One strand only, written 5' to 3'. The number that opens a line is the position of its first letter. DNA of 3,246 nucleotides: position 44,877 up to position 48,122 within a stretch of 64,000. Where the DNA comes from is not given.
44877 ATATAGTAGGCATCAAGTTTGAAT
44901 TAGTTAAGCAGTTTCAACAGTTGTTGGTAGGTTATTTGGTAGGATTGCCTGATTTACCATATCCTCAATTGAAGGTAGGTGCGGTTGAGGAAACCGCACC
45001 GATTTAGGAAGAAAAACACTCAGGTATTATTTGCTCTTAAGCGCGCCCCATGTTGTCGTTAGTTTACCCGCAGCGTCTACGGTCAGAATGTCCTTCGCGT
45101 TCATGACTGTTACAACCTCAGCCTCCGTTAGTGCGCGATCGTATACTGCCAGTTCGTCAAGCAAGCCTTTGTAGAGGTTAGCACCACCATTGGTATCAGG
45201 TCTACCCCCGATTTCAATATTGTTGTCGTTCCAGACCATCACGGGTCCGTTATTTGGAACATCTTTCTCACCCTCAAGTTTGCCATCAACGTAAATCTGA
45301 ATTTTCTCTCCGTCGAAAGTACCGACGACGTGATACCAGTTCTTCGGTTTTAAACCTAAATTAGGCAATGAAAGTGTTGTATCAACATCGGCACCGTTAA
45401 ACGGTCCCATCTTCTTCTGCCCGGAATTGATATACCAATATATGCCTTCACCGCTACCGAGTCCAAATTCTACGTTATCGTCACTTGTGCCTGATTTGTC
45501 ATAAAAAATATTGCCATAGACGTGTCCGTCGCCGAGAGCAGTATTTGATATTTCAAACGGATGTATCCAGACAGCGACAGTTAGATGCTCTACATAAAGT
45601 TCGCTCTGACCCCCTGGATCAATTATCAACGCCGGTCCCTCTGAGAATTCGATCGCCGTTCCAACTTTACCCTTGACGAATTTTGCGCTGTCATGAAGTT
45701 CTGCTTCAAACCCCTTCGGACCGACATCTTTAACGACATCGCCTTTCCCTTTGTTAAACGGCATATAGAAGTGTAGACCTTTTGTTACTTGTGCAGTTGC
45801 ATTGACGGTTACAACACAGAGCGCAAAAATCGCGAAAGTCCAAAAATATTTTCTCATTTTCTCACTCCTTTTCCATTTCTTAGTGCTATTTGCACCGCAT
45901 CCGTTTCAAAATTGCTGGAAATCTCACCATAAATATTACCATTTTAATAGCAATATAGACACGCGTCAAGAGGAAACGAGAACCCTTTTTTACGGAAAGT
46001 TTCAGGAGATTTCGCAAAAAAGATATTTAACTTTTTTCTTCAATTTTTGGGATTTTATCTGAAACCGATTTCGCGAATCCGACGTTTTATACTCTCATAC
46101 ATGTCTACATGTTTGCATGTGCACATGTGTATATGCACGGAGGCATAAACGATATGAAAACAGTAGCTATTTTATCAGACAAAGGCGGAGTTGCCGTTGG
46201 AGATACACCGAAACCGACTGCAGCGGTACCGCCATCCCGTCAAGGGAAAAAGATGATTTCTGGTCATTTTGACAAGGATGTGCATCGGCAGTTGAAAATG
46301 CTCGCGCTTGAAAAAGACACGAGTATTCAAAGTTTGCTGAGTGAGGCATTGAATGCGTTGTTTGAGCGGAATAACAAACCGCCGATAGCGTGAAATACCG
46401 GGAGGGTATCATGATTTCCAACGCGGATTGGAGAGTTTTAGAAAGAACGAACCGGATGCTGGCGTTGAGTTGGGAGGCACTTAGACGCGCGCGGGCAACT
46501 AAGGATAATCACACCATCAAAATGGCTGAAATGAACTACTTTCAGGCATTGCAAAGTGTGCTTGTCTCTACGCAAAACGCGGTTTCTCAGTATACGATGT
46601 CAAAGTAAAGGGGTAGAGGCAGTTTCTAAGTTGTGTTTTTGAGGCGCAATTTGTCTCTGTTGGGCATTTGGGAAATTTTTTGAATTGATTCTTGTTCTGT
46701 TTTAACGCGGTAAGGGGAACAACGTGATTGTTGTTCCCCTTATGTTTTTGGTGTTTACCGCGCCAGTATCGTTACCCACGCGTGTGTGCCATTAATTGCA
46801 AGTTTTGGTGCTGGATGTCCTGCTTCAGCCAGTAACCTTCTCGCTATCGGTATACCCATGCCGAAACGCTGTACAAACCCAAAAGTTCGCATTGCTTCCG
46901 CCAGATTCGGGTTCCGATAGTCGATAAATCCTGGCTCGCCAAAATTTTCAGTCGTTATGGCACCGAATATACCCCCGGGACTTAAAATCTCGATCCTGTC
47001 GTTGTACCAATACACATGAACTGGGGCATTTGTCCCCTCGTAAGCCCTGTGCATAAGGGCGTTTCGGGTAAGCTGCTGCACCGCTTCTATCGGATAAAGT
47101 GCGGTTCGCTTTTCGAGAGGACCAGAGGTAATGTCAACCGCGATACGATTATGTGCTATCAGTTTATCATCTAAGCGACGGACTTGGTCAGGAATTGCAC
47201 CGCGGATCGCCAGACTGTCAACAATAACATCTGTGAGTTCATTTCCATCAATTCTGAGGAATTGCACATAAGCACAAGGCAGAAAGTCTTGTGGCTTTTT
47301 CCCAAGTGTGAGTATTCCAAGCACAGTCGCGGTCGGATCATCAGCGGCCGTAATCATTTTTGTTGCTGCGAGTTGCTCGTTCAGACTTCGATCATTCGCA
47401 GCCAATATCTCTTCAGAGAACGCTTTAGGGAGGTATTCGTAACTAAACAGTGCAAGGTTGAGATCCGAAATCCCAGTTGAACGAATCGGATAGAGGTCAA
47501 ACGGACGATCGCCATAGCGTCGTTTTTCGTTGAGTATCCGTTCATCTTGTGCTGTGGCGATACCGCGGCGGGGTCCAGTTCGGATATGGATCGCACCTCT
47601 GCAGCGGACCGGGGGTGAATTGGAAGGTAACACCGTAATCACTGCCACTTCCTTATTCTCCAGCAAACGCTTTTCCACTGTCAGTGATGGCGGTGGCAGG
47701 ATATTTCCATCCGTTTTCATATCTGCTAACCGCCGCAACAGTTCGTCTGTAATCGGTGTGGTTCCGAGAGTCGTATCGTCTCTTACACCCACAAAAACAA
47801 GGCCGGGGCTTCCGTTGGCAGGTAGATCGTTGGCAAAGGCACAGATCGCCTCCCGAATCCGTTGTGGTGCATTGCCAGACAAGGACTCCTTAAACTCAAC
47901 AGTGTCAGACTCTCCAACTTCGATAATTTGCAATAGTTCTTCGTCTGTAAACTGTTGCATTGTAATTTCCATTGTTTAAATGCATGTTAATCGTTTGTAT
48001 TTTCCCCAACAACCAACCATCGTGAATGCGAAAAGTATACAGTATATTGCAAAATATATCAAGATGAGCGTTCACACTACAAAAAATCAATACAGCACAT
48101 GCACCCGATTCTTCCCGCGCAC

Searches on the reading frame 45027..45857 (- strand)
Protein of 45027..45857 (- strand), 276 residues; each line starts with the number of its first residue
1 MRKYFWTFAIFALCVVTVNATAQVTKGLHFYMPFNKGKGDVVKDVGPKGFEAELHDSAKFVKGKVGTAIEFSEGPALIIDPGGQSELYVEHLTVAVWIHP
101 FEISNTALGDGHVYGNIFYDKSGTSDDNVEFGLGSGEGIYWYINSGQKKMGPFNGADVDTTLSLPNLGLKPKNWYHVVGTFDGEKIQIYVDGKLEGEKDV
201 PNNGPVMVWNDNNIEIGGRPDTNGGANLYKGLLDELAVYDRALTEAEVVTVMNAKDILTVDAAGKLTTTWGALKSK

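Call 38: search_protein_families(library=pfam, max_evalue=1e-8, proteins=[window:45027-45857:-])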
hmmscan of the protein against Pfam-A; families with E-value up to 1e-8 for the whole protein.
window:45027-45857:- (276 aa): 1 family
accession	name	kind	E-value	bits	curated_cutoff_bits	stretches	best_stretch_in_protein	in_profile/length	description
PF13385.13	Laminin_G_3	-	2e-22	80.4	27.6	1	90-248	17-150/151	Concanavalin A-like lectin/glucanases superfamily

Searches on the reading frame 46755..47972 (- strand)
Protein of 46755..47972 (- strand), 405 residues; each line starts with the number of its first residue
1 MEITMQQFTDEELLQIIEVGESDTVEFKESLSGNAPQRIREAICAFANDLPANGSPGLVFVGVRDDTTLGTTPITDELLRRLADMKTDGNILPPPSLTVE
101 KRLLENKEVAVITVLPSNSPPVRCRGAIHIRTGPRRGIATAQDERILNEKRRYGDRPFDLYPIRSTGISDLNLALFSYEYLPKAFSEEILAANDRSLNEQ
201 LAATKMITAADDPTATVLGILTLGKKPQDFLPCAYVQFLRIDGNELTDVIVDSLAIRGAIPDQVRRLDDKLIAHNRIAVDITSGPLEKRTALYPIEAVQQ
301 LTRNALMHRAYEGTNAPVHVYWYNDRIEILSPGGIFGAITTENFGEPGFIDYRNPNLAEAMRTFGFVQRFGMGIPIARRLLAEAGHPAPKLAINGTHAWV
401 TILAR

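Call 38: search_protein_families(library=pfam, max_evalue=1e-8, proteins=[window:46755-47972:-])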
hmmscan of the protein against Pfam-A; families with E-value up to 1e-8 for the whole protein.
window:46755-47972:- (405 aa): 2 families
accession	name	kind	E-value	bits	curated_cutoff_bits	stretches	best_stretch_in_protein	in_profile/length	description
PF13749.12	HATPase_c_4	-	1e-16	61.1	26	1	316-402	2-89/89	Putative ATP-dependent DNA helicase recG C-terminal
PF04326.19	SLFN_AlbA_2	-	3.5e-14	53.8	25.3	1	21-135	1-113/118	Schlafen, AlbA_2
